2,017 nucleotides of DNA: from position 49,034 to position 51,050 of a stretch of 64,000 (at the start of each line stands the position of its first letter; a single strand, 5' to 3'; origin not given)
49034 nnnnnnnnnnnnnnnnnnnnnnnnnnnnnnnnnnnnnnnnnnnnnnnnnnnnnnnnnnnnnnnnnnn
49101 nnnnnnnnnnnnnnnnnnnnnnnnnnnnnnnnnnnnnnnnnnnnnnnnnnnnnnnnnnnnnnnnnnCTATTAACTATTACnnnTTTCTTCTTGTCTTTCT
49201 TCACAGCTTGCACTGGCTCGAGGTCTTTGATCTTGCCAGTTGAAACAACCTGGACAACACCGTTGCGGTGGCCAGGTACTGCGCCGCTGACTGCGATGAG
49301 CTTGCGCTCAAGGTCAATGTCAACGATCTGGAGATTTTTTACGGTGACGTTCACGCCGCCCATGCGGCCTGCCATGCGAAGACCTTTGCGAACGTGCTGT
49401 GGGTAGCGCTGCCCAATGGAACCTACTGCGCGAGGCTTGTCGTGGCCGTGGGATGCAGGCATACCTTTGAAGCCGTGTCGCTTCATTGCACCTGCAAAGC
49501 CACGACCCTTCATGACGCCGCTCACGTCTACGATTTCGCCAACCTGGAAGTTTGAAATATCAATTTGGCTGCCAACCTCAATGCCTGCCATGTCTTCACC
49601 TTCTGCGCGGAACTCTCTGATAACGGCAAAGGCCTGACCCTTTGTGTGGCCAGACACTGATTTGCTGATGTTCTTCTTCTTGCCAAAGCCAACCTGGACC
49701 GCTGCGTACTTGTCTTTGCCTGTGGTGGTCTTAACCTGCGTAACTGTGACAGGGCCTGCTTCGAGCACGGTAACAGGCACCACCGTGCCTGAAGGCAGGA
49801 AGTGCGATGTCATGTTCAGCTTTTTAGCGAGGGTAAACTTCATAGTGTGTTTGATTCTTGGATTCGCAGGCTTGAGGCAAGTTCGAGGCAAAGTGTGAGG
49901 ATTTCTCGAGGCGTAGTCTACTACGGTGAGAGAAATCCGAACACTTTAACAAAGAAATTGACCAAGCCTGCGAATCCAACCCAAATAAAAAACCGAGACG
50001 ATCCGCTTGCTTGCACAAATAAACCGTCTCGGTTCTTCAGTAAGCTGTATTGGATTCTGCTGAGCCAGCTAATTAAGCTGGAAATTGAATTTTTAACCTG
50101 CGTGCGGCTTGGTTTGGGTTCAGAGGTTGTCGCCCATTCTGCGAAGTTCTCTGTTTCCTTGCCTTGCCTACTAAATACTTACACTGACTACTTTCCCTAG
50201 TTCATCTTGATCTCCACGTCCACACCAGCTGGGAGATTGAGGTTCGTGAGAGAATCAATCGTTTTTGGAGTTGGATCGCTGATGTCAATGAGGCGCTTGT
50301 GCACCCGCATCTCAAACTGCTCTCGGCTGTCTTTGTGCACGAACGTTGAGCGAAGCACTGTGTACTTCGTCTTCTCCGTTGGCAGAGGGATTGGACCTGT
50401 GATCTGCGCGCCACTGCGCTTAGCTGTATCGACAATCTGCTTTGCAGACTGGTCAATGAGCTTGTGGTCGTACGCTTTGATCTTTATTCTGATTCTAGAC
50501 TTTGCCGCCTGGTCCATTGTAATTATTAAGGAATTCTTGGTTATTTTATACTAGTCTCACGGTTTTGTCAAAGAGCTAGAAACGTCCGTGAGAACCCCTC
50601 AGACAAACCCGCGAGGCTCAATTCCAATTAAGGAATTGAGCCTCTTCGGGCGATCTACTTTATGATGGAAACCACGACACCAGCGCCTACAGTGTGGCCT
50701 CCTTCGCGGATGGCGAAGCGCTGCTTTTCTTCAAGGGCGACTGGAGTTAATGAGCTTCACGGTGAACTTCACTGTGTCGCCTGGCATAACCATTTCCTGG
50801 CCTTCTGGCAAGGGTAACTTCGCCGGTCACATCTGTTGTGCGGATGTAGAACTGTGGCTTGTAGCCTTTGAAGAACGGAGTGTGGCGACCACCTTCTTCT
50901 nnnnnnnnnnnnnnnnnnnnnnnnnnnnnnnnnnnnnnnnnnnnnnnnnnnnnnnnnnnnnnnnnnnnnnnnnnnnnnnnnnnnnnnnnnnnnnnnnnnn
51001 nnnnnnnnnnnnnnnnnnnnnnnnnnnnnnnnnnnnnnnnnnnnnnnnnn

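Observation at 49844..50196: A 350-nt structured spacer between rpsJ and rplC: terminator-like hairpin plus a 120-nt rod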

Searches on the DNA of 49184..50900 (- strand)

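Call 4: search_rna_families(source=window, start=49500, end=50900, threshold=evalue, max_evalue=10)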
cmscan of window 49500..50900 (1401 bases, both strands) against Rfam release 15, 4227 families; matches with E-value up to 10: 3.
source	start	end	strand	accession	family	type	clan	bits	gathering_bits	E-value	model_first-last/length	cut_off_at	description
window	50496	50557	-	RF01634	ceN44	Gene; snRNA; snoRNA; CD-box;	-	16.3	70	4.4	1-74/74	no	Caenorhabditis snoRNA ceN44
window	49895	49936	+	RF02467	Ms_IGR-2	Gene; sRNA;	-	14.5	45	4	1-82/82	no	Mycobacterium sRNA Ms_IGR-2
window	49634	49745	-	RF00195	RsmY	Gene; sRNA;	CL00106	13.6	57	1.6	1-121/121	no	RsmY RNA family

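Call 16: search_rna_families(sources=[L001, L002, L004, L005, L006, L007, L008, L009, L010, L011, L012, L013, L014, L015, L016, L017, L020, L021, L019, L032], threshold=gathering)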
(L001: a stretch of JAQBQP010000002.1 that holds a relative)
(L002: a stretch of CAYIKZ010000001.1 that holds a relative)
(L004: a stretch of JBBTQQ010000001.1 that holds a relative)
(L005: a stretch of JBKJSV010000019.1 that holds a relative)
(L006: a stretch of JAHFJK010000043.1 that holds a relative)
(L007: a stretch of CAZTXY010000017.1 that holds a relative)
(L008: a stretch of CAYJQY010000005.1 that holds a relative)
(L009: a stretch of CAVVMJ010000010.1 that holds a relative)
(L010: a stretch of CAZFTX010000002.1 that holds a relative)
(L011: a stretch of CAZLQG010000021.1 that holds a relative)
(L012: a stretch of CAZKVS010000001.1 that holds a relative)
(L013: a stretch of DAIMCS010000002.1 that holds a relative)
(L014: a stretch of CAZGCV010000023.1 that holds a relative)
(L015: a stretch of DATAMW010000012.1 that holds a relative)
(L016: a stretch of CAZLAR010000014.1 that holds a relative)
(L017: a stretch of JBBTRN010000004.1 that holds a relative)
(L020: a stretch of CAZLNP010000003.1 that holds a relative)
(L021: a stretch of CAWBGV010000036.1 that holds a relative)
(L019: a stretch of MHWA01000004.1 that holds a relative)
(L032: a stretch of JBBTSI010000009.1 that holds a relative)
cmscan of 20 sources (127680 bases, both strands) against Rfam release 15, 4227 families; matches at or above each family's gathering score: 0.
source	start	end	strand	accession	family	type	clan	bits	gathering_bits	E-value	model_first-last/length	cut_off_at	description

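Call 57: build_rna_model(alignment_id=A5)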
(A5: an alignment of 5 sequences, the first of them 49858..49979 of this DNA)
Model R1 built from alignment A5 (5 sequences, 125 columns); structure: RNAalifold consensus.
model positions 109; base pairs 37; branch points 0; effective number of sequences 1.15; information 0.59 bits per position. Calibrated on 0.2 Mb of random sequence (short: E-values are rough).
structure used (alignment columns):
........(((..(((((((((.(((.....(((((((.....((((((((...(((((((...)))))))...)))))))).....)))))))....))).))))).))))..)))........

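Call 59: search_with_rna_model(model_id=R1, sources=[window, L001, L002, L003, L004, L005, L006, L007, L008, L009, L010, L011, L012, L013, L014, L015, L016, L017, L018, L019, L020, L021, L022, L023, L024, L027, L028, L029, L032, L041, L057, L081, L082, L086, L087, L088, L089, L090, L091, L092, L093, L094, L096], max_evalue=10)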
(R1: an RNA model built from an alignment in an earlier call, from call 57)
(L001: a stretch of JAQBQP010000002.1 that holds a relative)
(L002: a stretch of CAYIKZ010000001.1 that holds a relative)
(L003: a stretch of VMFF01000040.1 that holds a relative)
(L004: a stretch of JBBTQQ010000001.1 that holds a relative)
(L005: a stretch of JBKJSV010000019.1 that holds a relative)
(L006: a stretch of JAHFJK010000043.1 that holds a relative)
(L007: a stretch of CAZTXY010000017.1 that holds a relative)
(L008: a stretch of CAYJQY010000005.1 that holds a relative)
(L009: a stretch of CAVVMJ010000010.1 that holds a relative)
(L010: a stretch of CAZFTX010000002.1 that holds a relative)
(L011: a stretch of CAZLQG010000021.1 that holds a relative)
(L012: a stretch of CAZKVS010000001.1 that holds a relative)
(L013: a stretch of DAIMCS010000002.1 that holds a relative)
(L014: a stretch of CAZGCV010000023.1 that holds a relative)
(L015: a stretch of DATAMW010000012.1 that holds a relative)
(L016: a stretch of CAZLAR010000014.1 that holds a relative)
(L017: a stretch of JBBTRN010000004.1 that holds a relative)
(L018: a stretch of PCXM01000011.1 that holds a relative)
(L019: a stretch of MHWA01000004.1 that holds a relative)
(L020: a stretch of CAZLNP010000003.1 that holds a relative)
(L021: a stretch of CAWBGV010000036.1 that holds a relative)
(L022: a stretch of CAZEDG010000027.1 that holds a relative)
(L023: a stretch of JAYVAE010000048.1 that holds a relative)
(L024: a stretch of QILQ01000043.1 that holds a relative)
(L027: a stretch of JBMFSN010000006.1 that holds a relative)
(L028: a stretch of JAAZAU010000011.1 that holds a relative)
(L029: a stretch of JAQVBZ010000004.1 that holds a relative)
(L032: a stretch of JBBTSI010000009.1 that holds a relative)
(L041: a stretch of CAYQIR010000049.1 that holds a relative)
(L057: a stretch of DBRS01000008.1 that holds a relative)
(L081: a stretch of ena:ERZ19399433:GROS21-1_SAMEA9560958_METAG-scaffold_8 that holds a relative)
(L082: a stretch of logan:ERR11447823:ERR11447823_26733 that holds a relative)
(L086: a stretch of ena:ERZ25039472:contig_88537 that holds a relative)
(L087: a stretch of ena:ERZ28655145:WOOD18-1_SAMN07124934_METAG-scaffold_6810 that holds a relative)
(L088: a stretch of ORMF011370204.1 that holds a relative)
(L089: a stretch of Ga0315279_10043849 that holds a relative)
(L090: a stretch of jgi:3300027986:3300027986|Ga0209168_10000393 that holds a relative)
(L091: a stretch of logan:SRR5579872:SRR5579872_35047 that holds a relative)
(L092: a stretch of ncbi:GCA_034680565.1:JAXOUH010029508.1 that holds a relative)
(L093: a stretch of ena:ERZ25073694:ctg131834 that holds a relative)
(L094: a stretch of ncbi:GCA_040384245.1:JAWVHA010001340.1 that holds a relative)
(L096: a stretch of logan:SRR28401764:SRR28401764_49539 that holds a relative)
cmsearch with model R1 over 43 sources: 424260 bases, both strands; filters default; matches with E-value up to 10: 14.
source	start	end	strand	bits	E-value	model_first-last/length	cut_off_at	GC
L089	1122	1231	+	118.4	3.4e-29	1-109/109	no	0.44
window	49865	49972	-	115.2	2.4e-28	1-109/109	no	0.49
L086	6620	6727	+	112.2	1.7e-27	1-109/109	no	0.44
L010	2874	2983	+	99.3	6e-24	1-109/109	no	0.45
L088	3488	3594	+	76.1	1.5e-17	1-109/109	no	0.52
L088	178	280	+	68.9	1.4e-15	1-109/109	no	0.44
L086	6620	6727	-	42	3.7e-08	1-109/109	no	0.44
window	49865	49972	+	41.9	3.7e-08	1-109/109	no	0.49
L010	2874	2983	-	38.5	3.3e-07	1-109/109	no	0.45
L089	1122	1229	-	36.9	9.1e-07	1-109/109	no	0.44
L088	203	261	-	26.3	0.00073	26-84/109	no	0.44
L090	13253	13386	-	13.5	2.6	1-109/109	no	0.48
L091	5563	5696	-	13.5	2.6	1-109/109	no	0.48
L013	2312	2355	+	11.4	9.7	1-109/109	no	0.3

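Call 71: build_rna_model(alignment_id=A6)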
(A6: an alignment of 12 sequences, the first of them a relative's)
Model R2 built from alignment A6 (12 sequences, 64 columns); structure: RNAalifold consensus.
model positions 59; base pairs 21; branch points 0; effective number of sequences 10.48; information 0.946 bits per position. Calibrated on 0.2 Mb of random sequence (short: E-values are rough).
structure used (alignment columns):
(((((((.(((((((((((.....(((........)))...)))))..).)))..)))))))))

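Call 72: search_with_rna_model(model_id=R2, sources=[window, L001, L002, L003, L004, L005, L006, L007, L008, L009, L010, L011, L012, L013, L014, L015, L016, L017, L018, L019, L020, L021, L022, L023, L024, L027, L028, L029, L032, L041, L057, L081, L086, L087, L088, L089, L090, L092, L093, L094, L096, L097], max_evalue=10, show_alignments=0)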
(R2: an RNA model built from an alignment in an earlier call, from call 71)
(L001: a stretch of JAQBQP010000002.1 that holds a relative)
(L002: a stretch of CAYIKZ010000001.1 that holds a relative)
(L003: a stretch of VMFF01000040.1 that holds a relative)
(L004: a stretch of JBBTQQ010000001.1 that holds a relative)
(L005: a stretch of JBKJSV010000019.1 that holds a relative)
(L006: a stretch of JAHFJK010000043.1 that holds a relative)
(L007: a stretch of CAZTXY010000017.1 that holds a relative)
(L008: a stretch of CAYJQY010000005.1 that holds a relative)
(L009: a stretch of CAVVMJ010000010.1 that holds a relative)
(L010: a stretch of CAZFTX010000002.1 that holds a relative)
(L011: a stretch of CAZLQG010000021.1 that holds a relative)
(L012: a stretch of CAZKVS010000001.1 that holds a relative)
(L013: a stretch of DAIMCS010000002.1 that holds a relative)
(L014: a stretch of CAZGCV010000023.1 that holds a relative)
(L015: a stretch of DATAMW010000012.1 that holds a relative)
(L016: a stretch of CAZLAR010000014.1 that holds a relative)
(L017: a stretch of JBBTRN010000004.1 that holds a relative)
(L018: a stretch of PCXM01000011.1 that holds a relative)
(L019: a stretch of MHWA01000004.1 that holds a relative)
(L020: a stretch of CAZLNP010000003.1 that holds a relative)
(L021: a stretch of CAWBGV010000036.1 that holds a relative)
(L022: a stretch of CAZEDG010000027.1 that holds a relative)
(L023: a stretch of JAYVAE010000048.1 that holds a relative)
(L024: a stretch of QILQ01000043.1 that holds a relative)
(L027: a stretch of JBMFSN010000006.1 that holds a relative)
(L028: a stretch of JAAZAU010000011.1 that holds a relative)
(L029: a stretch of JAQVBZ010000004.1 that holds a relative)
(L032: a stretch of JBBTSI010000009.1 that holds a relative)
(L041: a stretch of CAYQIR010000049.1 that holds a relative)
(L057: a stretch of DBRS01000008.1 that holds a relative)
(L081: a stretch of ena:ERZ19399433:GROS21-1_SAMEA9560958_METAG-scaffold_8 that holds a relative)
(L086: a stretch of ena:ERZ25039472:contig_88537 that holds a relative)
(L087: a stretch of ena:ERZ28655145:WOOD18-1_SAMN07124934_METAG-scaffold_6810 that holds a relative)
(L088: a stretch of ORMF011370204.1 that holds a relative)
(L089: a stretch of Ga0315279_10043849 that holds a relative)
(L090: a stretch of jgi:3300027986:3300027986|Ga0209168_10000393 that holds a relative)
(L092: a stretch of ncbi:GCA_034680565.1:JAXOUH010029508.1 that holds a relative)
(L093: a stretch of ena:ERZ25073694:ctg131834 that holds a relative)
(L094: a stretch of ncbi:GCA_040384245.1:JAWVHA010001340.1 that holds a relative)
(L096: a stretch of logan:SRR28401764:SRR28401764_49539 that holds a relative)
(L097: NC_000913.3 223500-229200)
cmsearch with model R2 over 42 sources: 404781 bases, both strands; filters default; matches with E-value up to 10: 13.
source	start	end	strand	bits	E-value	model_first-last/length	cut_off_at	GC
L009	2781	2839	+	70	6e-11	1-59/59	no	0.27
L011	2854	2912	+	66.4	3.2e-10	1-59/59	no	0.39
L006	641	699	+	64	1e-09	1-59/59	no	0.47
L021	2781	2840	+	63.5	1.3e-09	1-59/59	no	0.38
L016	2872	2929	+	63.4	1.3e-09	1-59/59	no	0.4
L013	2793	2850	+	62.8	1.7e-09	1-59/59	no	0.43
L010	2706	2763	+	60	6.7e-09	1-59/59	no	0.34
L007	2853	2911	+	59.7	7.6e-09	1-59/59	no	0.32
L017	2718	2777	+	59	1e-08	1-59/59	no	0.35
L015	2854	2911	+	57.5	2.1e-08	1-59/59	no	0.43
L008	2721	2780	+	57.1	2.5e-08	1-59/59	no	0.4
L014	2727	2787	+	56.4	3.6e-08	1-59/59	no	0.46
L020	2784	2841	+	55.1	6.4e-08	1-59/59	no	0.43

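Call 73: search_with_rna_model(model_id=R2, source=window, start=49700, end=50600, filters=off, max_evalue=10, show_alignments=2)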
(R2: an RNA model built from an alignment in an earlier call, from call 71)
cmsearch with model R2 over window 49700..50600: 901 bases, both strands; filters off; matches with E-value up to 10: 8.
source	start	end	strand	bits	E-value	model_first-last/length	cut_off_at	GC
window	50067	50079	-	4.8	2.4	24-36/59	no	0.31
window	49970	50006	-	3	5.7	1-59/59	no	0.49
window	50067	50079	+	2.7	6.5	24-36/59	no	0.31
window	50552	50594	-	2.5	7.2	10-51/59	no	0.44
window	49913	49921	+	2.2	8.4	1-59/59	no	0.44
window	49913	49921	-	2.2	8.4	1-59/59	no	0.44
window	50080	50101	-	2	9.3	1-59/59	no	0.32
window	50171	50182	-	2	9.4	1-59/59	no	0.25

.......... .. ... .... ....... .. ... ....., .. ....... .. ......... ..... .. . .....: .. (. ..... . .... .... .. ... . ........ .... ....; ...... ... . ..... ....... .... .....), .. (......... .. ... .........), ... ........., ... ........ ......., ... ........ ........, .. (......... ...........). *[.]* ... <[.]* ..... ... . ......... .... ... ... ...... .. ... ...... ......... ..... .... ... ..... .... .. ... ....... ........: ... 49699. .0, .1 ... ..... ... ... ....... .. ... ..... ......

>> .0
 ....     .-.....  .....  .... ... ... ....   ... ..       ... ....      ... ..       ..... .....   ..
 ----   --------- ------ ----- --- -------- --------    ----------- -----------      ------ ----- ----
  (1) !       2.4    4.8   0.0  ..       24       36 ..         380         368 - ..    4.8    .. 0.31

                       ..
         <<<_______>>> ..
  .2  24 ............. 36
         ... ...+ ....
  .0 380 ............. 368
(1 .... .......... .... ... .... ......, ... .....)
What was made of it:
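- Tried and rejected: Only the shared small hairpin and the loop motif link them (calls 72, 73).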

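Call 90: search_rna_families(source=L010, start=2640, end=3010, threshold=evalue, max_evalue=10)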
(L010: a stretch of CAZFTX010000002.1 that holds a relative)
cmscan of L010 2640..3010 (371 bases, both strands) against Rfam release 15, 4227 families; matches with E-value up to 10: 4.
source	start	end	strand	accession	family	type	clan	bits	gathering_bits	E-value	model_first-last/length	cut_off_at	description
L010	2716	2830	+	RF00558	L20_leader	Cis-reg; leader;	-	16.8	58.7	0.82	1-127/127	no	Ribosomal protein L20 leader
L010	2728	2754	-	RF01113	BMV3_UPD-PK3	Cis-reg;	-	16.5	36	9.1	1-23/23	no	Pseudoknot of upstream pseudoknot domain (UPD) of the 3'UTR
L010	2909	2947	-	RF01075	TLS-PK1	Cis-reg;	-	16.1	80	0.93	1-97/97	no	Pseudoknot of tRNA-like structure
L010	2724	2819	+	RF02503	Atu_C9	Gene; sRNA;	-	10.1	40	1.6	81-192/192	no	Rhizobiales sRNA Atu_C9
